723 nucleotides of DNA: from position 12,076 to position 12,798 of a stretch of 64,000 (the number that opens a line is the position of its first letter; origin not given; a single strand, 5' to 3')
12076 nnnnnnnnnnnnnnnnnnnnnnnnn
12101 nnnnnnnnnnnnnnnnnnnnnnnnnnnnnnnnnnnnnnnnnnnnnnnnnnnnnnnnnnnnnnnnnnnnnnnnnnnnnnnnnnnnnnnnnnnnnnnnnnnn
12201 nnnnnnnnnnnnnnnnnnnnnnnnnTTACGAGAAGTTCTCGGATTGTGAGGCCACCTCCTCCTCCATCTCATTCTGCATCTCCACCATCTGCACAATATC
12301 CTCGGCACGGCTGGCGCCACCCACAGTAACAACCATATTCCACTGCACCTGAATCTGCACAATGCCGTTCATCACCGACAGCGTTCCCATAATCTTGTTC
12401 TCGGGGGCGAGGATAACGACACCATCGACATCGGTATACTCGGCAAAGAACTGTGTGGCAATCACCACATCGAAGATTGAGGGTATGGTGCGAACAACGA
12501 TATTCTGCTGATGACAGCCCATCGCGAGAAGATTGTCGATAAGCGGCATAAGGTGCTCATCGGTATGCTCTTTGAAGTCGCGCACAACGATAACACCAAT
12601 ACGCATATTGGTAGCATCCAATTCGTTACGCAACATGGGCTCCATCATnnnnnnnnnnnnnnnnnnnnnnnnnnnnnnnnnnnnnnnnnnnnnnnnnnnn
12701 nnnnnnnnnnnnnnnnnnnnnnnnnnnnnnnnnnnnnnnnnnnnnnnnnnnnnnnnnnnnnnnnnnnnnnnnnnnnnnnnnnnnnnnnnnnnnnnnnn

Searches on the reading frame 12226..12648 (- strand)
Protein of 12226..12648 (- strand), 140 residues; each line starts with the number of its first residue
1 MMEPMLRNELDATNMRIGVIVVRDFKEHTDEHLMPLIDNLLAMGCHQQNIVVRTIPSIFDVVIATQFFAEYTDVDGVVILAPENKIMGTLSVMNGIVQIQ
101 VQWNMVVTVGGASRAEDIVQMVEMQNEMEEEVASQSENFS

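Call 65: find_encoding_contigs(protein=window:12226-12648:-, flank=2500, max_places=10)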
Protein window:12226-12648:- (140 aa): 13 contigs read that carry it; 10 places shown.
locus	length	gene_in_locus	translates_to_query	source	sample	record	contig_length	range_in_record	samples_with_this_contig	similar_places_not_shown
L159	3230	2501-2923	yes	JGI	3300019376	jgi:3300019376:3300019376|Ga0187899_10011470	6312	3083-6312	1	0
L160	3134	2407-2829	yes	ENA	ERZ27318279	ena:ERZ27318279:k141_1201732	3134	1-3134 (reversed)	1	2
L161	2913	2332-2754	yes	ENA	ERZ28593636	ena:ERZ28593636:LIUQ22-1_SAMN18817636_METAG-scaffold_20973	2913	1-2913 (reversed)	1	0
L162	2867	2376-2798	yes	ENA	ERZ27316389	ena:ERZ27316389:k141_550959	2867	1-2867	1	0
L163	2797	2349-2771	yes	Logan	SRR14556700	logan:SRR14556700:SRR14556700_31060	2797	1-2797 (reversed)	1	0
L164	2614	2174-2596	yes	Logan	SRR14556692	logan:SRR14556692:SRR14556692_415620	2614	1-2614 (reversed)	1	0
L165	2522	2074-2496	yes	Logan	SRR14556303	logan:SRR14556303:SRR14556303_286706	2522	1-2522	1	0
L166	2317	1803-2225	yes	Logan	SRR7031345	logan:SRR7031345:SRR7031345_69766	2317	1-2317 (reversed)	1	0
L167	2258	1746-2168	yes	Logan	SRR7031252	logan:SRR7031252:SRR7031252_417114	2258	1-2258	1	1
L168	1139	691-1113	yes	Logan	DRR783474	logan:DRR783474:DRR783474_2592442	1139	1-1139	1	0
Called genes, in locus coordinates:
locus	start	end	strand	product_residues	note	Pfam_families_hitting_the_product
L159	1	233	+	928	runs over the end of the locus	PF16378:DUF4988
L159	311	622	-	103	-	PF05258:DciA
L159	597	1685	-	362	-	PF02463:SMC_N, PF13175:AAA_15, PF13476:AAA_23, PF13555:AAA_29 (faint), PF13304:AAA_21 (faint)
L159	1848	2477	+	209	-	PF13174:TPR_6 (faint), PF09976:TPR_21 (weak), PF07719:TPR_2 (faint), PF13181:TPR_8 (faint)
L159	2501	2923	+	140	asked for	PF00885:DMRL_synthase (weak)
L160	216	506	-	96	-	PF05258:DciA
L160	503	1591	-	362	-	PF02463:SMC_N, PF13175:AAA_15, PF13476:AAA_23, PF13555:AAA_29 (faint), PF13304:AAA_21 (faint)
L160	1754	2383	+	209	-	PF13174:TPR_6 (faint), PF09976:TPR_21 (weak), PF07719:TPR_2 (faint), PF13181:TPR_8 (faint)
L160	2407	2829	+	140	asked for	PF00885:DMRL_synthase (weak)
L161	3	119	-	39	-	?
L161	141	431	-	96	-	PF05258:DciA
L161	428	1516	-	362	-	PF02463:SMC_N, PF13175:AAA_15, PF13476:AAA_23, PF13555:AAA_29 (faint), PF13304:AAA_21 (faint)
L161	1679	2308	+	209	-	PF13174:TPR_6 (faint), PF09976:TPR_21 (weak), PF07719:TPR_2 (faint), PF13181:TPR_8 (faint)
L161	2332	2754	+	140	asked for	PF00885:DMRL_synthase (weak)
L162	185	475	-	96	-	PF05258:DciA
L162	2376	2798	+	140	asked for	PF00885:DMRL_synthase (weak)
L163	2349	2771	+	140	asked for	PF00885:DMRL_synthase (weak)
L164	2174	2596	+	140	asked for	PF00885:DMRL_synthase (weak)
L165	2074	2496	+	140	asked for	PF00885:DMRL_synthase (weak)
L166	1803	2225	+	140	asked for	PF00885:DMRL_synthase (weak)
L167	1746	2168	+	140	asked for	PF00885:DMRL_synthase (weak)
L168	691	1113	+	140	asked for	PF00885:DMRL_synthase (weak)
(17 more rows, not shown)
